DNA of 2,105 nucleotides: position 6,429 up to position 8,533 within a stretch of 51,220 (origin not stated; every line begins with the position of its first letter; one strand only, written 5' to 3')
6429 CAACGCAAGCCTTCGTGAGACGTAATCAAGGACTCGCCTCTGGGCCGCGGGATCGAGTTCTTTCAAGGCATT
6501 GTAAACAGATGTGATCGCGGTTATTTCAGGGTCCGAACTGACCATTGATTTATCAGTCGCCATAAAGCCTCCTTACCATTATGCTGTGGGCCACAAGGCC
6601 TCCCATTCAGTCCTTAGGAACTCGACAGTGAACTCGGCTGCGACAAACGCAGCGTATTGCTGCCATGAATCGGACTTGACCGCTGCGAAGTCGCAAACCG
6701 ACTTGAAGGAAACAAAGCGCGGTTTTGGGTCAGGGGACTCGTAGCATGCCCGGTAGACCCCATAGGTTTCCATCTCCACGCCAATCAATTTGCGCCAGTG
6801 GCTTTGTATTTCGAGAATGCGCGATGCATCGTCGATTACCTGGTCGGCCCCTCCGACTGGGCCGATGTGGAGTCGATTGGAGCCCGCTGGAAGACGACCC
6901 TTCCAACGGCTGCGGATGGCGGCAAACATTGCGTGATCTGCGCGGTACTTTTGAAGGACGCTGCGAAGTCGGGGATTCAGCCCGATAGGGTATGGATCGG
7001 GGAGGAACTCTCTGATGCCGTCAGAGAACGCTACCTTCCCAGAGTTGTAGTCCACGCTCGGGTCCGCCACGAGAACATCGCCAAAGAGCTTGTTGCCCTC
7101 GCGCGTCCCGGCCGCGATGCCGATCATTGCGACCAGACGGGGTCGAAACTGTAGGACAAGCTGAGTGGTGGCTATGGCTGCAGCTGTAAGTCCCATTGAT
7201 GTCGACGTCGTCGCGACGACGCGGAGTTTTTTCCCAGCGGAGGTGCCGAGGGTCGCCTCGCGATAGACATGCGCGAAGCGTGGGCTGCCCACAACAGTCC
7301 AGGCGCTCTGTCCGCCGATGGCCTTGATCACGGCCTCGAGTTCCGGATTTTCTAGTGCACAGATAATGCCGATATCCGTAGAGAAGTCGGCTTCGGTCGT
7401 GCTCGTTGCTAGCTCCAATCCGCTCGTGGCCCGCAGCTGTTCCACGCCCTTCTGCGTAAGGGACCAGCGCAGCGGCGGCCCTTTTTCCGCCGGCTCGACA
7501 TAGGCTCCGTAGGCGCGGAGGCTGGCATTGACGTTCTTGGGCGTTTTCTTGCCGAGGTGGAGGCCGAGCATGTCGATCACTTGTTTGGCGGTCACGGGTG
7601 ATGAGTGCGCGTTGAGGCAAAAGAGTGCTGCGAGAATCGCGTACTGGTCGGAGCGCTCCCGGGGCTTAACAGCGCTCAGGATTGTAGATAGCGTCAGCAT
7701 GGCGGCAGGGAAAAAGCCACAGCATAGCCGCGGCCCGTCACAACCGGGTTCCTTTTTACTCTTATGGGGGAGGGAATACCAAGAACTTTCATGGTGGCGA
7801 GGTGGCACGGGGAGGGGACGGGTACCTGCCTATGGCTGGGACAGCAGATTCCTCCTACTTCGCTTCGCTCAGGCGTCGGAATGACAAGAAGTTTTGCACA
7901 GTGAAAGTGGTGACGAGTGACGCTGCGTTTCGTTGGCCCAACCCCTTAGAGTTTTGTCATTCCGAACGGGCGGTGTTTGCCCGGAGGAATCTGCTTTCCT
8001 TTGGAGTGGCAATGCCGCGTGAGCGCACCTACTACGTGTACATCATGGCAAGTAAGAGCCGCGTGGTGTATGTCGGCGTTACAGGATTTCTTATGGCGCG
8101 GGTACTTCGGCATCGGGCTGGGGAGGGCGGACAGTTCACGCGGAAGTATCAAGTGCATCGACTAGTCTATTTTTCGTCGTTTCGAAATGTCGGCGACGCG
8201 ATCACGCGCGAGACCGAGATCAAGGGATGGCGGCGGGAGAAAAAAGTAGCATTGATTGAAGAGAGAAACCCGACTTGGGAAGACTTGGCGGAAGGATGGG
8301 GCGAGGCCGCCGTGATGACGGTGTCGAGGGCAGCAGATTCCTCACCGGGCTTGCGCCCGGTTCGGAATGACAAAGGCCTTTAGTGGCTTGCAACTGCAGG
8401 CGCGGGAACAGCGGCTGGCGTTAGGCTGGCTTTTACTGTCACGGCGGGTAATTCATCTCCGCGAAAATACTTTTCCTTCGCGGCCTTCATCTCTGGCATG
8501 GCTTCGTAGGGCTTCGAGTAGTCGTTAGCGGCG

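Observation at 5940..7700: Two-gene cassette (wHTH fused to a PNP/nucleosidase fold, plus an unknown partner): candidate undescribed defence or conflict system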

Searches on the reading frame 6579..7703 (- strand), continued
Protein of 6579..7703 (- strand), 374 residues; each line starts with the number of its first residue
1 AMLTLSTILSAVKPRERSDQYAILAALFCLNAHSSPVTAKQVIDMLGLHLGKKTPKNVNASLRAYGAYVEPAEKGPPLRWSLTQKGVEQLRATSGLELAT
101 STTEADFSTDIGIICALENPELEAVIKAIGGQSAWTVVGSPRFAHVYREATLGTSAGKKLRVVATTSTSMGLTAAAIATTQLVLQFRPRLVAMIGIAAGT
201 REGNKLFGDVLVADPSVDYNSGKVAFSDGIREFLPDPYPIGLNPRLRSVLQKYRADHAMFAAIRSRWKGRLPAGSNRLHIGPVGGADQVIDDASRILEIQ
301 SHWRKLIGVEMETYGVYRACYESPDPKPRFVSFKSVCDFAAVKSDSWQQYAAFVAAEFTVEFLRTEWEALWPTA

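Call 40: search_dna_similar(query=window:6579-7700:-, collection=plasmids, mode=protein, max_rows=25)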
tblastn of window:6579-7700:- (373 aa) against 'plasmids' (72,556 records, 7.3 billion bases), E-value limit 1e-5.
Records with a match: 74; places in all: 88; records where one place covers at least 80% of the query: 5.
Best place of each record, by identity: <60% 74.
By first word of the organism name: Klebsiella 29; Agrobacterium 14; Enterobacter 7; Raoultella 3; Bacillus 2; Arcobacter 2; Sphingobium 2; Sinorhizobium 2; Leptolyngbya 2; Rhizobium 2; and 8 more.
By predicted mobility (MOB-suite, as given by PLSDB): conjugative 43; non-mobilizable 26; mobilizable 5.
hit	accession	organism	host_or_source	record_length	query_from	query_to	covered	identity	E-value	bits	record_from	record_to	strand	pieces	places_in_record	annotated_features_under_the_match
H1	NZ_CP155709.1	Klebsiella pneumoniae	Homo sapiens,blood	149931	28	349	86%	31.5%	4e-36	147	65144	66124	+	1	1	response regulator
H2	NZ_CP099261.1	Klebsiella aerogenes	culture,Pooled soil sample collected ...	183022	28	349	86%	31.5%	4e-36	147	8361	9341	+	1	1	response regulator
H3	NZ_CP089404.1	Klebsiella pasteurii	Homo sapiens,feces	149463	40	349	83%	31.7%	7e-36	146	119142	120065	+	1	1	response regulator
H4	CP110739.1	Klebsiella pneumoniae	Homo sapiens,urine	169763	40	349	83%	31.7%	7e-36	146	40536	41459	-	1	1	response regulator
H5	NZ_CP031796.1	Klebsiella pneumoniae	Homo sapiens,urine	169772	40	349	83%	31.7%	7e-36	146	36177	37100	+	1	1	response regulator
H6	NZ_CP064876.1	Bacillus toyonensis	sediment,deep-sea sediment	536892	103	349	66%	37.2%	3e-36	147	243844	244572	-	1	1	response regulator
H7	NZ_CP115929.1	Agrobacterium tumefaciens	Chrysanthemum,cell culture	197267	103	349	66%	36.7%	3e-35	144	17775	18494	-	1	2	hypothetical protein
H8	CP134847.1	Arcobacter sp. AZ-2023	food,chicken meat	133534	100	349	67%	36.1%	3e-33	138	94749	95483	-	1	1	hypothetical protein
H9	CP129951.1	Arcobacter sp. DSM 115972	animal,chicken meat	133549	100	349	67%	36.1%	3e-33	138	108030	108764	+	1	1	hypothetical protein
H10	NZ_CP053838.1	Aliarcobacter faecis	Cell culture,Human septic tank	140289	100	349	67%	36.1%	3e-33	138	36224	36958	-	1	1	hypothetical protein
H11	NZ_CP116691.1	Agrobacterium tumefaciens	Lettuce,cell culture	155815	103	349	66%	36.3%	8e-35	143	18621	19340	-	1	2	hypothetical protein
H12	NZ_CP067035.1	Agrobacterium fabrum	-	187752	103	349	66%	36.3%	8e-35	143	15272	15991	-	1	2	hypothetical protein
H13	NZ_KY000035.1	Agrobacterium sp.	-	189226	103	349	66%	36.3%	8e-35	143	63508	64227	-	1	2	hypothetical protein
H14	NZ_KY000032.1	Agrobacterium fabrum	-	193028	103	349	66%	36.3%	8e-35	143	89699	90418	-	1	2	hypothetical protein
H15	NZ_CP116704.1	Agrobacterium tumefaciens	Yarrow,cell culture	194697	103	349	66%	36.3%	8e-35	143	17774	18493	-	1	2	hypothetical protein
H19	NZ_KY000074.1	Agrobacterium larrymoorei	-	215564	103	349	66%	36.3%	8e-35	143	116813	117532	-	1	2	hypothetical protein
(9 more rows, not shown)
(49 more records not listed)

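Call 41: get_annotated_region(hit=H1, flank=5000)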
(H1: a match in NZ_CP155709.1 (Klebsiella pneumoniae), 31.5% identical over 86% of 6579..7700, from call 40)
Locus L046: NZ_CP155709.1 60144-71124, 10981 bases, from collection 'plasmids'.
description: Klebsiella pneumoniae strain 298 plasmid p298-2, complete sequence
organism: Klebsiella pneumoniae (NCBI taxid 573)
taxonomy: Bacteria; Pseudomonadota; Gammaproteobacteria; Enterobacterales; Enterobacteriaceae; Klebsiella; Klebsiella pneumoniae
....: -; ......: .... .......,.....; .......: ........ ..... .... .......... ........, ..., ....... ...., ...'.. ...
typing (MOB-suite, as given by PLSDB): conjugative; replicon IncFIB,IncFII; relaxase MOBF,MOBF; mating-pair formation MPF_F
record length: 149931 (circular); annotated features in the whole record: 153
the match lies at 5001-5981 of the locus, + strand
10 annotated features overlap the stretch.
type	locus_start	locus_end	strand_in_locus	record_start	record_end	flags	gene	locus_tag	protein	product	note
CDS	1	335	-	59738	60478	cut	-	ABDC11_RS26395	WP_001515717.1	tyrosine-type recombinase/integrase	GO:0015074 - DNA integration [Evidence IEA]; GO:0006310 - DNA recombination [Evidence IEA]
CDS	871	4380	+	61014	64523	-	-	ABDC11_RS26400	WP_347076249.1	hypothetical protein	-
CDS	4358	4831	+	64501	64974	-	-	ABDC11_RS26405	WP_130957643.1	hypothetical protein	-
CDS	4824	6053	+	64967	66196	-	-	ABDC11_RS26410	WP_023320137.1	response regulator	-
CDS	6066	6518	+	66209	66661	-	-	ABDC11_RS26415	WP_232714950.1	hypothetical protein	-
CDS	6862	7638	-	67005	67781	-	-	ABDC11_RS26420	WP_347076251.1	site-specific integrase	GO:0015074 - DNA integration [Evidence IEA]; GO:0006310 - DNA recombination [Evidence IEA]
CDS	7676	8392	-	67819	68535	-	-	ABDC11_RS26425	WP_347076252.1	hypothetical protein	-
CDS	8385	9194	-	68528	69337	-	-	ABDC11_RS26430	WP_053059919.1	hypothetical protein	-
CDS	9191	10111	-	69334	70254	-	-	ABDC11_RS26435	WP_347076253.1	hypothetical protein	-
CDS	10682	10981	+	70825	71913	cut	pifC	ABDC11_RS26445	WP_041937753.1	transcriptional repressor PifC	-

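Call 42: get_annotated_region(hit=H7, flank=5000)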
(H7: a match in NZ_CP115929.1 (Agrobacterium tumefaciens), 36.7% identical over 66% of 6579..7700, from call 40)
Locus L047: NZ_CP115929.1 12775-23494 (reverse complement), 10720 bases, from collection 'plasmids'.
description: Agrobacterium tumefaciens strain K224 plasmid pTiK224, complete sequence
organism: Agrobacterium tumefaciens (NCBI taxid 358)
taxonomy: Bacteria; Pseudomonadota; Alphaproteobacteria; Hyphomicrobiales; Rhizobiaceae; Agrobacterium; Agrobacterium tumefaciens
host: -; source: Chrysanthemum,cell culture; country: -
typing (MOB-suite, as given by PLSDB): conjugative; replicon rep_cluster_490,rep_cluster_553; relaxase MOBP,MOBP,MOBQ; mating-pair formation MPF_T
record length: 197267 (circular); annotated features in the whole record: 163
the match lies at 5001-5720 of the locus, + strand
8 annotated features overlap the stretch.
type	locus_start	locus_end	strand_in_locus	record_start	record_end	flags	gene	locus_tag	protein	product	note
CDS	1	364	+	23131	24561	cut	-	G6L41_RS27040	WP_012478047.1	HNH endonuclease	-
CDS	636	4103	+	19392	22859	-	-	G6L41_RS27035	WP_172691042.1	hypothetical protein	-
CDS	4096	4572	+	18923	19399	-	-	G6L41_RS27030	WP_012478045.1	response regulator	-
CDS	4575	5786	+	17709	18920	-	-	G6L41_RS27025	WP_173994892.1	hypothetical protein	-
CDS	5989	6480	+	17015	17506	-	-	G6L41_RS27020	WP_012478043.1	DUF4231 domain-containing protein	-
CDS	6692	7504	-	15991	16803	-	istB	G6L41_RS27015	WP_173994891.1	IS21-like element helper ATPase IstB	-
CDS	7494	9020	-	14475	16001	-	istA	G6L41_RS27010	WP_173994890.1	IS21 family transposase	-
CDS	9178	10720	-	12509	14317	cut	-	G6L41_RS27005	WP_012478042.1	DUF2326 domain-containing protein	-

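Call 43: get_annotated_region(hit=H8, flank=5000)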
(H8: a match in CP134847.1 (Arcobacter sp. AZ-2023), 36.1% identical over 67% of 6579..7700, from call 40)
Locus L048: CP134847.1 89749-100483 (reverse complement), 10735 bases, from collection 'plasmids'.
description: Arcobacter sp. AZ-2023 strain LEO 107 plasmid p133_LEO_107, complete sequence
organism: Arcobacter sp. AZ-2023 (NCBI taxid 3074453)
taxonomy: Bacteria; Campylobacterota; Epsilonproteobacteria; Campylobacterales; Arcobacteraceae; Arcobacter; Arcobacter sp. AZ-2023
host: -; source: food,chicken meat; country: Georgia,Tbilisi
typing (MOB-suite, as given by PLSDB): non-mobilizable
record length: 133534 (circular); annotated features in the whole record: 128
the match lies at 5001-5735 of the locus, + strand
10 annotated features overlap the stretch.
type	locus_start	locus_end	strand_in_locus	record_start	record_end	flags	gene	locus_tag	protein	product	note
CDS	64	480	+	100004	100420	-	-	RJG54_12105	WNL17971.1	DUF6166 domain-containing protein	-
CDS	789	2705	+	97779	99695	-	-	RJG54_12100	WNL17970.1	hypothetical protein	-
CDS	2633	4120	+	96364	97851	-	-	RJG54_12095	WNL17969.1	hypothetical protein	-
CDS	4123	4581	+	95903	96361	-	-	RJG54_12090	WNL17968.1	hypothetical protein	-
CDS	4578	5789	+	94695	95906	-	-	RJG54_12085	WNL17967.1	hypothetical protein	-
CDS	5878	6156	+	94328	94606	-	-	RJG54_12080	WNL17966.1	hypothetical protein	-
CDS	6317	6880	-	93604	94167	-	-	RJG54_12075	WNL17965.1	recombinase family protein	-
CDS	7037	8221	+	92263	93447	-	-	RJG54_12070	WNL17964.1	hypothetical protein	-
CDS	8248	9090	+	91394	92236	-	-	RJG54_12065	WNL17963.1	DUF2971 domain-containing protein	-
CDS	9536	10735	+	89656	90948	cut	-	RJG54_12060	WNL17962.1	HEPN/Toprim-associated domain-containing protein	-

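Call 45: search_protein_families(library=padloc, proteins=[L046:871-4380:+, L046:4358-4831:+, L046:4824-6053:+, L046:6066-6518:+, L047:4575-5786:+, L048:4578-5789:+], max_evalue=0.001)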
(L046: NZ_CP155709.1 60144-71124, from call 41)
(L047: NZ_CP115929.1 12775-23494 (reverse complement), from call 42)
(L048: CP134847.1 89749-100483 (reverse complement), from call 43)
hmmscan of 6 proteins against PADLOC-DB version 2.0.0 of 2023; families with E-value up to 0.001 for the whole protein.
L046:871-4380:+ (1169 aa): 5 families
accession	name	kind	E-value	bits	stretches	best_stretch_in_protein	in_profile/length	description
PDLC04723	PDC-M60A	-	6.4e-99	330.3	1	23-1159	44-1150/1161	-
PDLC04720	PDC-M60A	-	1e-43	147.4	2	528-1156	552-1168/1188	-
PDLC04722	PDC-M60A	-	3.3e-43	145.8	1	65-1099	73-1090/1165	-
PDLC04721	PDC-M60A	-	8.5e-37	124.5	1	554-1132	286-854/891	-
PDLC04724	PDC-M60A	-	1.2e-29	101.1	1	588-1156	583-1141/1154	-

L046:4358-4831:+ (157 aa): 1 family
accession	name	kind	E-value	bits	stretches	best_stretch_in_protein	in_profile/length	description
PDLC04725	PDC-M60B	-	5e-34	115.4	1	2-153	4-153/158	-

L046:4824-6053:+ (409 aa): 3 families
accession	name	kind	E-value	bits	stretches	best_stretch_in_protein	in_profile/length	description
PDLC04726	PDC-M60C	-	2.8e-100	334.1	1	3-401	2-400/407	-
PDLC00759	Effector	-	2.6e-17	60.5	1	148-392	242-491/506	PN-superfamily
PDLC04725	PDC-M60B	-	4.7e-07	27.8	1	2-128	4-146/158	-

L046:6066-6518:+ (150 aa): 0 families

L047:4575-5786:+ (403 aa): 3 families
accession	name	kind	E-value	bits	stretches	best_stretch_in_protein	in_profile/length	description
PDLC04726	PDC-M60C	-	5.3e-180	596.6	1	1-403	1-406/407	-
PDLC00759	Effector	-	2.5e-19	67.2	1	198-390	293-493/506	PN-superfamily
PDLC04725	PDC-M60B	-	0.00029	18.7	0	2-58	5-60/158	-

L048:4578-5789:+ (403 aa): 3 families
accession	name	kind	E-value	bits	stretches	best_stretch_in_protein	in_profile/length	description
PDLC04726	PDC-M60C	-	9e-119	394.9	1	1-402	1-401/407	-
PDLC00759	Effector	-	1.5e-16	58.1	1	148-399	242-498/506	PN-superfamily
PDLC04725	PDC-M60B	-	1.9e-09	35.6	1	2-137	5-153/158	-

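Call 70: search_dna_similar(query=window:6579-7700:-, collection=phages, mode=protein, max_evalue=0.001)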
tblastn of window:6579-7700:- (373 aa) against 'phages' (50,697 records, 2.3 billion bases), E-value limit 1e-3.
Records with a match: 1; places in all: 1; records where one place covers at least 80% of the query: 0.
Best place of each record, by identity: <60% 1.
By first word of the organism name: Salmonella 1.
By host as written in the record: Salmonella enterica subsp. enterica serovar Kentucky 1.
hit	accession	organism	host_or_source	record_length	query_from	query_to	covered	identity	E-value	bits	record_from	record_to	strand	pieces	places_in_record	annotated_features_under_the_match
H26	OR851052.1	Salmonella phage S.Kent 1-2-1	Salmonella enterica subsp. enterica ...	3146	109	345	64%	23.7%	4e-4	48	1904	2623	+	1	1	record has no annotation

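Call 71: find_encoding_contigs(protein=window:6579-7700:-, flank=10000, max_places=3)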
Protein window:6579-7700:- (373 aa): no gene with exactly this product is on record in the collection.

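Call 92: search_protein_families(library=pfam, alignment_id=A2, max_evalue=5)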
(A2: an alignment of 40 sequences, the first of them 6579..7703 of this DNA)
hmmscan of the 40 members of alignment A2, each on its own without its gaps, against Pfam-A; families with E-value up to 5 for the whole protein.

A. member 1, window:6579-7703:- (374 aa): 1 family
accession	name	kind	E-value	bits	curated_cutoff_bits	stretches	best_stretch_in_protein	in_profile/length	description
PF01048.26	PNP_UDP_1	-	4.8e-15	56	25.1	1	110-344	1-204/233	Phosphorylase superfamily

B. families by the number of members that match (of 40 scanned): 5 families
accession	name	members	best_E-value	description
PF01048.26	PNP_UDP_1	40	1.1e-16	Phosphorylase superfamily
PF12840.13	HTH_20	2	0.069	Helix-turn-helix domain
PF23856.1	DUF7219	1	0.18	Family of unknown function (DUF7219)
PF11804.13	DUF3325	1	0.18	Protein of unknown function (DUF3325)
PF03789.18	ELK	1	0.57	ELK domain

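Call 100: search_protein_families(library=pfam, alignment_id=A7, max_evalue=0.00001)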
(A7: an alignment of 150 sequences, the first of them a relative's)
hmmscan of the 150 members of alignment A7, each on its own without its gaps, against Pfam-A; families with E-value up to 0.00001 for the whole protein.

A. member 1, L004:9785-10111:- (108 aa): 0 families

B. families by the number of members that match (of 150 scanned): 151 families (the first 25 are shown)
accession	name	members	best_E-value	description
PF08327.17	AHSA1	3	3e-18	Activator of Hsp90 ATPase homolog 1-like protein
PF00118.29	Cpn60_TCP1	2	2.4e-78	TCP-1/cpn60 chaperonin family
PF00891.24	Methyltransf_2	2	1.1e-47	O-methyltransferase domain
PF07690.21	MFS_1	2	4e-34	Major Facilitator Superfamily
PF04828.22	GFA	2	1.1e-29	Glutathione-dependent formaldehyde-activating enzyme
PF08241.18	Methyltransf_11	2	1.3e-23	Methyltransferase domain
PF13649.12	Methyltransf_25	2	6.3e-23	Methyltransferase domain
PF11645.14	PDDEXK_5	2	1.4e-19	PD-(D/E)XK endonuclease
PF13489.12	Methyltransf_23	2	4.6e-19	Methyltransferase domain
PF00583.31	Acetyltransf_1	2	6.1e-17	Acetyltransferase (GNAT) family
PF13508.13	Acetyltransf_7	2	1e-15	Acetyltransferase (GNAT) domain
PF04055.27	Radical_SAM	2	1.3e-14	Radical SAM superfamily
PF08100.18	Dimerisation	2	5.6e-14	O-methyltransferase dimerisation domain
PF08242.18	Methyltransf_12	2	2.5e-13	Methyltransferase domain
PF12802.13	MarR_2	2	7e-10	MarR family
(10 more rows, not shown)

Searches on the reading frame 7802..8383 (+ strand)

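Call 3: search_protein_families(library=pfam, proteins=[window:7802-8383:+], max_evalue=1)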
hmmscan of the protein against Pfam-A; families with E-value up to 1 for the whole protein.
window:7802-8383:+ (193 aa): 1 family
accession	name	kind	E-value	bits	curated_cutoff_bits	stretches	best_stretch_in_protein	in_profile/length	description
PF01541.30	GIY-YIG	-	2.1e-09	38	22.6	1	77-147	2-75/78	GIY-YIG catalytic domain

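Call 4: search_protein_families(library=padloc, proteins=[window:7802-8383:+], max_evalue=1)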
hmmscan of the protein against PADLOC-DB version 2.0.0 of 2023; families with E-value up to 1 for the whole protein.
window:7802-8383:+ (193 aa): 0 families

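Call 5: search_protein_families(library=ncbifam, proteins=[window:7802-8383:+], max_evalue=1)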
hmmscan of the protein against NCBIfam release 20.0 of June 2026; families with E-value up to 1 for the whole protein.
window:7802-8383:+ (193 aa): 0 families

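Call 7: search_protein_families(library=phrogs, proteins=[window:7802-8383:+], max_evalue=1)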
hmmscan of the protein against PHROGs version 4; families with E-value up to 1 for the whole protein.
window:7802-8383:+ (193 aa): 1 family
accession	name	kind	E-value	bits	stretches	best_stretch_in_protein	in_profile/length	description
phrog_16880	-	DNA, RNA and nucleotide metabolism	0.25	12.2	1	74-107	4-38/162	endonuclease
